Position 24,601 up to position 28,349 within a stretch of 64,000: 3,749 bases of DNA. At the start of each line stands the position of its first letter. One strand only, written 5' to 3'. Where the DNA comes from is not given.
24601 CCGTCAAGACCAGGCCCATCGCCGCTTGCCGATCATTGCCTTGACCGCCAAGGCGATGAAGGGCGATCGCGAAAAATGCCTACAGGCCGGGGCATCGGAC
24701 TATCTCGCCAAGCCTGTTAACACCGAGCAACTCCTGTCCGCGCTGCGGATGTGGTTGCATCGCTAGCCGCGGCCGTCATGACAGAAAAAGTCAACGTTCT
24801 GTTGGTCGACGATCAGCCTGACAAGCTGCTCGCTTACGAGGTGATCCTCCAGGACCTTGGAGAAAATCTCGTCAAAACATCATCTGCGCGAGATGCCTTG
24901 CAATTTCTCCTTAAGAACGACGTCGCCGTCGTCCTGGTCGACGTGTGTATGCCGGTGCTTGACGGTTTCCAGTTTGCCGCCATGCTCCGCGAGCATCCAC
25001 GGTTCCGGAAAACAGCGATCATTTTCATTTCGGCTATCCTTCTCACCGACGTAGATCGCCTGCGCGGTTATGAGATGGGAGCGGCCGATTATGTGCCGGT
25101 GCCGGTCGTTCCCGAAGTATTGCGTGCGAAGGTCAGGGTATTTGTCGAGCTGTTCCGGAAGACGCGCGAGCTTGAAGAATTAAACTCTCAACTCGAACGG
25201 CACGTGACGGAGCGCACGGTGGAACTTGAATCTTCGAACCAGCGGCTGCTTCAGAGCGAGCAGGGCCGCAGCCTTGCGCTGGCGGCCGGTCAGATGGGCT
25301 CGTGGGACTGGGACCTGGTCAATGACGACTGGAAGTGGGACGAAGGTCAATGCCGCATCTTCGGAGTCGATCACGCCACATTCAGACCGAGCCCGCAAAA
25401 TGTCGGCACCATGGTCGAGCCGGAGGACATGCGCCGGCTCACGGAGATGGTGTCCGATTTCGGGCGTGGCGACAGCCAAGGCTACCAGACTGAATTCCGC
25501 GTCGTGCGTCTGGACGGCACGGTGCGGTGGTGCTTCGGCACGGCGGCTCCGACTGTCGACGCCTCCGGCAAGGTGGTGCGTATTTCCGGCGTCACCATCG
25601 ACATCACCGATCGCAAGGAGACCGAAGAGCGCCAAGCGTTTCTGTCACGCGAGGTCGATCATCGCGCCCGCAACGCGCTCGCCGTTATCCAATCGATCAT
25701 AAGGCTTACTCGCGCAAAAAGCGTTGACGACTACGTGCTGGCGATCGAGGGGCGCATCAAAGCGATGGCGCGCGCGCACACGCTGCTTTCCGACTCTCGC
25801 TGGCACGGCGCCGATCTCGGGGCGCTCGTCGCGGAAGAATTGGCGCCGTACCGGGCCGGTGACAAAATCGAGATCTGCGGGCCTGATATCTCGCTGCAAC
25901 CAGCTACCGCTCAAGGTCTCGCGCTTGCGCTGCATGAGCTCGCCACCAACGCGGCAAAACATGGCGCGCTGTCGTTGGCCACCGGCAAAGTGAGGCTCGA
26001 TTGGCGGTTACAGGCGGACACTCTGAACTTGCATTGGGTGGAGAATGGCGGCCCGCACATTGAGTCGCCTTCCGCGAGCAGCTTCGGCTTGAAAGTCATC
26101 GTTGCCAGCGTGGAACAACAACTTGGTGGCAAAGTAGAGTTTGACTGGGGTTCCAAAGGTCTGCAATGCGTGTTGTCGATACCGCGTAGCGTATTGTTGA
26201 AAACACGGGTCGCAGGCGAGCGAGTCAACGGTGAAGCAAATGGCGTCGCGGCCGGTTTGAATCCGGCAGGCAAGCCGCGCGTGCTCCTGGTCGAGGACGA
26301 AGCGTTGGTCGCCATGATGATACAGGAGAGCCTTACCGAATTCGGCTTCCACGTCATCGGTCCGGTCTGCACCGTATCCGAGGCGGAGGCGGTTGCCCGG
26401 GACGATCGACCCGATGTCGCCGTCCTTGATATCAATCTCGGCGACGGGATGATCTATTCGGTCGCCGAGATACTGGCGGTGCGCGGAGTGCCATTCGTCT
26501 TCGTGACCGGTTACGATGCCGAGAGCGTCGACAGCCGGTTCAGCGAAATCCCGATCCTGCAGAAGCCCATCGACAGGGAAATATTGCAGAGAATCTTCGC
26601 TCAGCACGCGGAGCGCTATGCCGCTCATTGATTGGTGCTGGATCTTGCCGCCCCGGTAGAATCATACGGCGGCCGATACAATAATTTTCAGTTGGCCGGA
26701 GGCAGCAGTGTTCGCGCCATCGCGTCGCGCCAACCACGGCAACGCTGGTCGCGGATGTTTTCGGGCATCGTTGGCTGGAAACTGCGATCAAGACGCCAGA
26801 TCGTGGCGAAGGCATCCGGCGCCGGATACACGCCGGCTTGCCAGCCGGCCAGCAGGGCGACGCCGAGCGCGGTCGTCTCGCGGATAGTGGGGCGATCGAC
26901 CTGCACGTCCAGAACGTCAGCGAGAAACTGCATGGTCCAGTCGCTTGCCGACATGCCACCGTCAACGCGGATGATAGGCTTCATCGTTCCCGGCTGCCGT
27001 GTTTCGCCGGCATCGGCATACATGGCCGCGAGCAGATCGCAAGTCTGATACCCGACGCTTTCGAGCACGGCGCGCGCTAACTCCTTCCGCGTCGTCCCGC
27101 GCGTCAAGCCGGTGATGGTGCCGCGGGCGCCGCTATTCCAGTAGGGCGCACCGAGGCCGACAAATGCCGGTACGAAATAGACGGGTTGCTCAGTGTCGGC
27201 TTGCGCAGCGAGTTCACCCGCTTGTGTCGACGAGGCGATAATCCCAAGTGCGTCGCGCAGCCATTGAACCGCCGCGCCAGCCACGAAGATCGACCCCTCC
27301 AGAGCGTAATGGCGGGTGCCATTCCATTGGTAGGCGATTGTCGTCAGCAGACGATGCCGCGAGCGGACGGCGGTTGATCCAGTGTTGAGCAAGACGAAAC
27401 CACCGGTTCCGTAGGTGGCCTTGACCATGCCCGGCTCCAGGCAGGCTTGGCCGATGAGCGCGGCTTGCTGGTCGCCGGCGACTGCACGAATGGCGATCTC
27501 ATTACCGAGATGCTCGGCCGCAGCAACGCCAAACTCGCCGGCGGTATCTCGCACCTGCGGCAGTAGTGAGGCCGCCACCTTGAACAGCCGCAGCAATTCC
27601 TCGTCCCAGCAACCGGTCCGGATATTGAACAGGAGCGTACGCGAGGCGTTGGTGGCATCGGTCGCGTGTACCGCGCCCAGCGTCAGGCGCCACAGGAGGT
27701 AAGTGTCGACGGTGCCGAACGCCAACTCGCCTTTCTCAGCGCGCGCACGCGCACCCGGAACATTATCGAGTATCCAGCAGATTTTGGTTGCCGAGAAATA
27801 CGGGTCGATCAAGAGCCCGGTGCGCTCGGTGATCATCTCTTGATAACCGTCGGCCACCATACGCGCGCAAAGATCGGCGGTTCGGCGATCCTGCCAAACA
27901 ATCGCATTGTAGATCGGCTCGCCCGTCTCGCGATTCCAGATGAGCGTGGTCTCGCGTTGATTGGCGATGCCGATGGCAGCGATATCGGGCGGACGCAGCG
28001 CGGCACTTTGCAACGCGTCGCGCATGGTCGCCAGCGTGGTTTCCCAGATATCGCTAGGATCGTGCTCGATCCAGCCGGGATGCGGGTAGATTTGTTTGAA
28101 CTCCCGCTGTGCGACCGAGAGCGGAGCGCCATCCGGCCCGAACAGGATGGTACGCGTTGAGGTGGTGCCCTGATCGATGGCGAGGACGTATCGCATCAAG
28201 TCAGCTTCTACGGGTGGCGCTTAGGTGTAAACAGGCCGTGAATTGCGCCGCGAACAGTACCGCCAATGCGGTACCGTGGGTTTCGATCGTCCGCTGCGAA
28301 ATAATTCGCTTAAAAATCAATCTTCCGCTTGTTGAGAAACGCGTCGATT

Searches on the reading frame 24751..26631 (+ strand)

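Call 85: search_protein_families(library=pfam, proteins=[window:24751-26631:+], max_evalue=0.0001)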
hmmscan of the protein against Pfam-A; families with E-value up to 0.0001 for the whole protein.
window:24751-26631:+ (626 aa): 5 families
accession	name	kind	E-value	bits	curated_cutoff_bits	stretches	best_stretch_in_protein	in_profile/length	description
PF00072.30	Response_reg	-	9.2e-26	90.6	30.2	2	16-128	1-110/111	Response regulator receiver domain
PF07536.20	HWE_HK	-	1.3e-23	84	22.8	1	301-379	1-83/83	HWE histidine kinase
PF08447.18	PAS_3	-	2.8e-13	50.4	25.6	1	194-281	2-88/89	PAS fold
PF07568.18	HisKA_2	-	8.9e-07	29.4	22.3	1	301-350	1-54/76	Histidine kinase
PF13581.12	HATPase_c_2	-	6e-05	23.5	27.4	0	381-440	23-81/127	Histidine kinase-like ATPase domain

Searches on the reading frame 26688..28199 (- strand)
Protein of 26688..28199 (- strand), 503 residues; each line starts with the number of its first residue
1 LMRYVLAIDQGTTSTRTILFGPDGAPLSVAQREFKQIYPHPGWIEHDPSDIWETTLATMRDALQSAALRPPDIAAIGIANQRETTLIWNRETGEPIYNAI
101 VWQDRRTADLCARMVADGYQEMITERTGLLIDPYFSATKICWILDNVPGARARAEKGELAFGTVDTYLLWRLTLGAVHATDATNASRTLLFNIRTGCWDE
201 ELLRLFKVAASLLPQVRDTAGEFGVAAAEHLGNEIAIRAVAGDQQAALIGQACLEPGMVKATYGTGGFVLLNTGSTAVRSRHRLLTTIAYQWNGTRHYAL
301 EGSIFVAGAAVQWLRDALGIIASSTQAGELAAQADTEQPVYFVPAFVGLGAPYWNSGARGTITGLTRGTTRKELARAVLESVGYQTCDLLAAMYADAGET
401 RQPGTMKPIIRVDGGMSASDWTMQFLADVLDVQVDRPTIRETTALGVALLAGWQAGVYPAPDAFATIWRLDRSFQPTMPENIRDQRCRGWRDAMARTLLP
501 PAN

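Call 85: search_protein_families(library=pfam, proteins=[window:26688-28199:-], max_evalue=0.0001)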
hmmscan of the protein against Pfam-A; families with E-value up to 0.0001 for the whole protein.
window:26688-28199:- (503 aa): 2 families
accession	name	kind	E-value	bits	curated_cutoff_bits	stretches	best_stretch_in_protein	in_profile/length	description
PF00370.27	FGGY_N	-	2e-69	234.3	28.8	1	4-250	1-245/245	FGGY family of carbohydrate kinases, N-terminal domain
PF02782.22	FGGY_C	-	2.9e-38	132.1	27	1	260-454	2-197/198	FGGY family of carbohydrate kinases, C-terminal domain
